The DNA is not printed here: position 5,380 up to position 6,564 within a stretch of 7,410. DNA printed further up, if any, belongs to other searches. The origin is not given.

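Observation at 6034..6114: In-frame 9-bp tandem repeat (QxL)n in the variable region of an orphan Dam-class methyltransferase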

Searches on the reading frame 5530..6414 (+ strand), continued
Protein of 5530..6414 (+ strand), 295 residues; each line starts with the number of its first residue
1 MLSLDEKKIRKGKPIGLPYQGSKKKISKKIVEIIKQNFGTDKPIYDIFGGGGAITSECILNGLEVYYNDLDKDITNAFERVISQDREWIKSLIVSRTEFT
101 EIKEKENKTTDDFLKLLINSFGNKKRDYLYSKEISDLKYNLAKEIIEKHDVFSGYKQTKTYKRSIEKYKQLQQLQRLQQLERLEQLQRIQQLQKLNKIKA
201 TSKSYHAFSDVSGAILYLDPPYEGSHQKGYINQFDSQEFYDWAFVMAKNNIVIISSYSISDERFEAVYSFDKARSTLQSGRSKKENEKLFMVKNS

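Call 34: find_related_loci(query=A2, collection=genome_contigs, flank=3000)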
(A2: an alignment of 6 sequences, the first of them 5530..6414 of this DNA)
Query A2 (295 aa) in genome_contigs; peptide patterns used: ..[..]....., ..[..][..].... (x = any residue, [..] = any of these).
600 stretches matched a pattern (row limit reached: there are more); 7 encode a relative of the query (tblastn E <= 1e-3); 7 distinct loci.
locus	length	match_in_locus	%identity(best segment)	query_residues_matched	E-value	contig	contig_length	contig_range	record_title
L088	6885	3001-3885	99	1-295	0e+0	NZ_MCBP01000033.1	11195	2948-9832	Paenibacillus kribbensis strain 6hRe76 Scaffold33_1, whole genome shotgun sequence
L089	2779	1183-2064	81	1-294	1e-140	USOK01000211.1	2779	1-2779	uncultured bacterium isolate UMGS1924 genome assembly, contig: NODE_14785_length_2779_cov_3.422907, whole genome shotgun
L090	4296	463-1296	56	1-295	3e-92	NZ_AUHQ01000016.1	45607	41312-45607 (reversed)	Ligilactobacillus saerimneri DSM 16049 G541DRAFT_scaffold00015.15_C, whole genome shotgun sequence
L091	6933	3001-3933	53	2-295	2e-89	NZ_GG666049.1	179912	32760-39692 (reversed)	Anaerococcus lactolyticus ATCC 51172 SCAFFOLD6, whole genome shotgun sequence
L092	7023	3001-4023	43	8-292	2e-82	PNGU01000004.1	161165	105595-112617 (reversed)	Streptococcus sp. UMB1385 ERR1203659.17957_1_71.4, whole genome shotgun sequence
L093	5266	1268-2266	66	2-293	4e-78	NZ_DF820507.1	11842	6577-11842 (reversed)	Weissella oryzae SG25, whole genome shotgun sequence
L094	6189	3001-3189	74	1-66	7e-19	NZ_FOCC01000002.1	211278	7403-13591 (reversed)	Ligilactobacillus sp. WC1T17, whole genome shotgun sequence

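Call 48: predict_structure(alignment_id=A3)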
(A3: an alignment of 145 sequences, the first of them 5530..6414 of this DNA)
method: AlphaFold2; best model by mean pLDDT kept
length: 295 residues; sequences in the alignment: 145
mean_pLDDT: 77.1   pTM: 0.76
mean pLDDT of the five models: 77.1, 77.0, 76.5, 76.3, 72.9
residues with pLDDT >= 90: 102; 70-90: 100; 50-70: 53; < 50: 40
segments of 3 or more residues with pLDDT < 50: 18-21, 153-158, 171-184, 228-230, 274-284
pLDDT, mean of each block of 10 residues (from residue 1): 93 65 78 97 92 87 90 84 80 89 91 85 61 79 74 48 56 43 51 63 92 96 62 80 97 93 95 47 68 83
secondary structure, 60 per line:
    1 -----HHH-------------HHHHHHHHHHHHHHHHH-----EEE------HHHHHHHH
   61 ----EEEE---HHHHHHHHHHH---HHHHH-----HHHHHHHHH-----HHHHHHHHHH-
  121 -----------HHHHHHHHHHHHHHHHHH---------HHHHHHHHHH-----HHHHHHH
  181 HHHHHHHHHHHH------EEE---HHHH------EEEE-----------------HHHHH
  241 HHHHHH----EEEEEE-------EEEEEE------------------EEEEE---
elements in order: H22-38 E44-46 H53-60 E65-68 H72-82 H86-90 H96-104 H110-119 H132-149 H159-168 H174-192 E199-201 H205-208 E215-218 H236-246 E251-256 E264-269 E288-292

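Call 51: fold_search(model_id=the predicted structure, library=pdb)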
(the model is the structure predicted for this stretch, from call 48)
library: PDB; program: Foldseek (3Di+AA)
matches with E <= 10: 628; with E <= 0.001: 23
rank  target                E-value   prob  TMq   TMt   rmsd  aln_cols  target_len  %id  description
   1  7m6b_B                6.3e-06  1.00  0.47  0.57   5.2       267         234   16  The Crystal Structure of Mcbe1 (released 2021-04-14)
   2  7m6b_A                6.6e-06  1.00  0.51  0.60   5.2       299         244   15  The Crystal Structure of Mcbe1 (released 2021-04-14)
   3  4rtq_A                2.7e-05  1.00  0.55  0.64   6.4       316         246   12  Complex of Escherichia coli DNA Adenine Methyltransferase (DAM) with AdoHcy and a 5-bp non-canonical site (GTTTA ) (released 2015-04-15)
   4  4rtj_A                3.4e-05  1.00  0.51  0.58   5.7       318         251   12  A non-cognate complex of Escherichia coli DNA Adenine Methyltransferase (DAM) with DNA and Sinefungin (released 2015-04-15)
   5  2g1p_B                4.0e-05  1.00  0.53  0.61   5.2       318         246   12  Structure of E. coli DNA adenine methyltransferase (DAM) (released 2006-11-21)
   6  2ore_E                4.8e-05  1.00  0.51  0.59   5.3       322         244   13  Binary Structure of Escherichia coli DNA Adenine Methyltransferase and S-adenosylhomocysteine (released 2007-06-26)
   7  4rtn_A                5.4e-05  1.00  0.52  0.59   5.3       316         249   12  Complex of Escherichia coli DNA Adenine Methyltransferase (DAM) with AdoHcy and with DNA Containing Proximal Pap Regul (released 2015-04-15)
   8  4rtp_A                7.3e-05  1.00  0.52  0.61   5.4       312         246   12  Complex of Escherichia coli DNA Adenine Methyltransferase (DAM) with AdoMet and with DNA Containing Proximal Pap Regul (released 2015-04-15)
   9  1yfl_D                7.3e-05  1.00  0.48  0.55   6.9       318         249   15  T4Dam in Complex with Sinefungin and 16-mer Oligonucleotide Showing Semi-specific and Specific Contact and Flipped Bas (released 2005-05-17)
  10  4rtr_A                9.2e-05  1.00  0.52  0.61   5.3       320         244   13  Complex of Escherichia coli DNA Adenine Methyltransferase (DAM) with AdoMet and a 5-bp non-canonical site (GTTTA ) (released 2015-04-15)
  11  2g1p_A                9.7e-05  1.00  0.50  0.59   5.4       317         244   13  Structure of E. coli DNA adenine methyltransferase (DAM) (released 2006-11-21)
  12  2dpm                  1.0e-04  1.00  0.49  0.54   6.2       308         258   13  DPNM DNA ADENINE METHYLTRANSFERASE FROM STREPTOCCOCUS PNEUMONIAE COMPLEXED WITH S-ADENOSYLMETHIONINE (released 1998-12-23)
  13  4rtm_A                1.1e-04  1.00  0.51  0.60   6.4       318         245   10  Complex of Escherichia coli DNA Adenine Methyltransferase (DAM) with AdoMet and with DNA Containing Distal Pap Regulon (released 2015-04-15)
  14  1yfl_E                1.1e-04  1.00  0.51  0.59   6.4       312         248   15  T4Dam in Complex with Sinefungin and 16-mer Oligonucleotide Showing Semi-specific and Specific Contact and Flipped Bas (released 2005-05-17)
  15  1yfl_A                1.1e-04  1.00  0.50  0.58   5.8       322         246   14  T4Dam in Complex with Sinefungin and 16-mer Oligonucleotide Showing Semi-specific and Specific Contact and Flipped Bas (released 2005-05-17)
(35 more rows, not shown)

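Call 53: search_solved_structures(query=A3, max_evalue=1, show_alignments=4)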
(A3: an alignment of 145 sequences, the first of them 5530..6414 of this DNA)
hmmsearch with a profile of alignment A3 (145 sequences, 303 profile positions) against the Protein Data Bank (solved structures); distinct sequences matched with E-value up to 1: 2.
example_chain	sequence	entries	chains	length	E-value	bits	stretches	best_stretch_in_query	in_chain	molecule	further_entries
3egi_A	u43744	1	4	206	0.17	14.6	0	25-76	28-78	Trimethylguanosine synthase homolog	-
3gdh_A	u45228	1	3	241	0.22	14.2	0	25-76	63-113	Trimethylguanosine synthase homolog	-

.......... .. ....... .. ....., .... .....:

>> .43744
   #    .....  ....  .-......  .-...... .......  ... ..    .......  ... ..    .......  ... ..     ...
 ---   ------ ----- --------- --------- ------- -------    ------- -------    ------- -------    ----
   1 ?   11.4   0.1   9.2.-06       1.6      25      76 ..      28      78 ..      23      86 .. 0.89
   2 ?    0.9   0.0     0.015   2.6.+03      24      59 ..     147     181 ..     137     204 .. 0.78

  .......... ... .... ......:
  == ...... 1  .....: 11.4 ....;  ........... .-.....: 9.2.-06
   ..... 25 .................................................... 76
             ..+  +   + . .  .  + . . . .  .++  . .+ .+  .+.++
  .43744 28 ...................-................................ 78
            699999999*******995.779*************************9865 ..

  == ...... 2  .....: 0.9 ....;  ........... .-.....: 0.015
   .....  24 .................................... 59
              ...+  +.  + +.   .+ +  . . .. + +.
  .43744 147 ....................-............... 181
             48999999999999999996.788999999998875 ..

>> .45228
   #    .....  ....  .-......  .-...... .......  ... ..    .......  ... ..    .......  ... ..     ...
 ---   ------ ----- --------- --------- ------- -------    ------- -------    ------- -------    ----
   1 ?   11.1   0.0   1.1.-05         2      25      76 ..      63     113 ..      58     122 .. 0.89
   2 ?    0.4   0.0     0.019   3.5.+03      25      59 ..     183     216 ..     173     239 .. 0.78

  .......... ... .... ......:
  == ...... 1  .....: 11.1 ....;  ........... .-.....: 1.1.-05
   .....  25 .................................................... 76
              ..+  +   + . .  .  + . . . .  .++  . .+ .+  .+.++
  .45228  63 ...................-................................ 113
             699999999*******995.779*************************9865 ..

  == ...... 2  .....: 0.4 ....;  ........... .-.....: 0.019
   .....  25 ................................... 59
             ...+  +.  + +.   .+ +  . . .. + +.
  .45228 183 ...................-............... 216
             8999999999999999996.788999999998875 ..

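Call 65: predict_structure(protein=P0037)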
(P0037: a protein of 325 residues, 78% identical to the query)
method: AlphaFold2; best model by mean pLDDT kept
length: 325 residues; sequences in the alignment: 1
mean_pLDDT: 48.7   pTM: 0.28
mean pLDDT of the five models: 48.7, 46.2, 46.3, 42.0, 40.8
residues with pLDDT >= 90: 50; 70-90: 13; 50-70: 28; < 50: 234
segments of 3 or more residues with pLDDT < 50: 1-156, 232-251, 253-265, 279-282, 285-325
pLDDT, mean of each block of 10 residues (from residue 1): 31 29 34 38 33 28 27 34 33 29 34 37 33 41 43 48 74 93 97 97 97 95 74 39 41 41 49 53 45 44 39 36 28
secondary structure, 60 per line:
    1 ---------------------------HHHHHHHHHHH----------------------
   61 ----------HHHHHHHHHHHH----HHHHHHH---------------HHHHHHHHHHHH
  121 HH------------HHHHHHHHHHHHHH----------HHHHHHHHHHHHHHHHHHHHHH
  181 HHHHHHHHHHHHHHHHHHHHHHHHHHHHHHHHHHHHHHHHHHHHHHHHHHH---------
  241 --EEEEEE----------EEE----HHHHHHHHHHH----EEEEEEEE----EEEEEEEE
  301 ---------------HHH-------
elements in order: H28-38 H71-82 H87-93 H109-122 H135-148 H159-231 E243-248 E259-261 H266-276 E281-288 E293-300

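Call 69: search_protein_representatives(protein=window:5530-6414:+)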
Query: 295 residues. Proteins with E-value up to 0.001 (for the whole library): 2344; up to 1e-10: 899; up to 1e-30: 52. The best 150 are listed.
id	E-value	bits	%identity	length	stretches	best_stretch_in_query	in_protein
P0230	5.1e-108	377.2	60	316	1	1-294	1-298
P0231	6.6e-89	314.5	62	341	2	1-238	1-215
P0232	1.8e-82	293.4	53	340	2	7-232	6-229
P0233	1.2e-80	287.4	57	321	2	34-226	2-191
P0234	3.0e-80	286.1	77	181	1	114-295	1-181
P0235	6.6e-79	281.7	54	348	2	2-231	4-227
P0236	7.6e-78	278.2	52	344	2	2-228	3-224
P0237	8.1e-78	278.2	48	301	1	1-293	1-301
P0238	3.3e-74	266.3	50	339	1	3-293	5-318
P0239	8.0e-73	261.8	49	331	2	7-195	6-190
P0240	1.9e-72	260.5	49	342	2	2-255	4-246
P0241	9.8e-70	251.6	47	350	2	1-253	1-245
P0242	1.7e-68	247.5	59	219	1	2-209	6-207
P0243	1.4e-63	231.5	55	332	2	21-231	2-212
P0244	2.0e-62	227.7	92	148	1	1-118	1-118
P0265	9.0e-40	153.4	40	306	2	126-256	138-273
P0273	1.1e-32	130.1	37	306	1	17-293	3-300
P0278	4.1e-32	128.3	38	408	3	164-293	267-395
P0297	1.5e-28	116.6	42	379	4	165-287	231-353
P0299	2.7e-28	115.7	34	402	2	155-293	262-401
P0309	2.4e-27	112.6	41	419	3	168-291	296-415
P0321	1.9e-26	109.7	36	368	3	166-288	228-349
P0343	3.7e-25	105.4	34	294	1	13-291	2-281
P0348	7.0e-25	104.5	36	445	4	17-139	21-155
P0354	1.9e-24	103.1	39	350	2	17-141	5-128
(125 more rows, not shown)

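Call 73: search_protein_families(library=ncbifam, proteins=[window:5530-6414:+, P0297, P0354], max_evalue=0.01)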
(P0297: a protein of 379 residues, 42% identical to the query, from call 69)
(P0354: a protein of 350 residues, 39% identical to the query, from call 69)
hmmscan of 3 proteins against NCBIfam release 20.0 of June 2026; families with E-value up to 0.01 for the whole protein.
window:5530-6414:+ (295 aa): 2 families
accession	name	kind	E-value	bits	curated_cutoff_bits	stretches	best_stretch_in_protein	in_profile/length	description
TIGR00571.1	dam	subfamily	1.6e-11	44.4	114.85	1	17-241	5-202/267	Dam family site-specific DNA-(adenine-N6)-methyltransferase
NF040599.1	LdtF_DpaA_YafK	equivalog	7.8e-05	21.9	365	1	198-281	84-165/242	peptidoglycan meso-diaminopimelic acid protein amidase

P0297 (379 aa): 1 family
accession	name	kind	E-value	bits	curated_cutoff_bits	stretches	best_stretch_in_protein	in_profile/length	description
TIGR00571.1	dam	subfamily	7.5e-10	38.9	114.85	1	256-306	145-204/267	Dam family site-specific DNA-(adenine-N6)-methyltransferase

P0354 (350 aa): 1 family
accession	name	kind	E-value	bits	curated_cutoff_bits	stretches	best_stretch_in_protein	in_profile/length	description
TIGR00571.1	dam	subfamily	3.2e-05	23.7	114.85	1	251-300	152-204/267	Dam family site-specific DNA-(adenine-N6)-methyltransferase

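Call 77: get_annotated_region(hit=H76, flank=2500)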
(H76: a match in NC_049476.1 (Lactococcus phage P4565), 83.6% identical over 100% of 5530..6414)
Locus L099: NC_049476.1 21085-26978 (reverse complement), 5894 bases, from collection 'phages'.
description: Lactococcus phage P4565, complete genome.
organism: Lactococcus phage P4565 (NCBI taxid 2662297)
taxonomy: Viruses; Duplodnaviria; Heunggongvirae; Uroviricota; Caudoviricetes; Skunavirus; Skunavirus P4565
host: Lactococcus lactis; source: -; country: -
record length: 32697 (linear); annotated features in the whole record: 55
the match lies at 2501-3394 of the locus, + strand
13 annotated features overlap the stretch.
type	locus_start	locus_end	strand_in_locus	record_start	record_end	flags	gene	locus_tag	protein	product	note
CDS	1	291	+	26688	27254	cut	-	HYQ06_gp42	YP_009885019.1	Sak-like ssDNA annealing protein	-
CDS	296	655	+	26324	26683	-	-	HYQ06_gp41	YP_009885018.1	single strand DNA binding protein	-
CDS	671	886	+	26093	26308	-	-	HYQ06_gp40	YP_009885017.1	hypothetical protein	-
CDS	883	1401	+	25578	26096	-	-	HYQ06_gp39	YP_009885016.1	tail length tape-measure protein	-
CDS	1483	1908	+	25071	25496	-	-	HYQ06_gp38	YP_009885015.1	HNH endonuclease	-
CDS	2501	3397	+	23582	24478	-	-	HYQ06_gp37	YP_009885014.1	DNA adenine methylase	-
CDS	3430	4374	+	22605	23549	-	-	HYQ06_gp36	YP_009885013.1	hypothetical protein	-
CDS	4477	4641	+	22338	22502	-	-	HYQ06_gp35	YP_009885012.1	hypothetical protein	-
CDS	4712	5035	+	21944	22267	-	-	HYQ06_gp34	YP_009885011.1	DUF1140 family protein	Orf31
CDS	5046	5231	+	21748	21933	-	-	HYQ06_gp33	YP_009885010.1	hypothetical protein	-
CDS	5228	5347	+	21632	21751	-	-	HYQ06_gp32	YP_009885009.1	hypothetical protein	-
CDS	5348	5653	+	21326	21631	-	-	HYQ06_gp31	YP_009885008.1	DUF3310 domain-containing protein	-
CDS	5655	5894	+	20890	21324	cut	-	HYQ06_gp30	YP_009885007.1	hypothetical protein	-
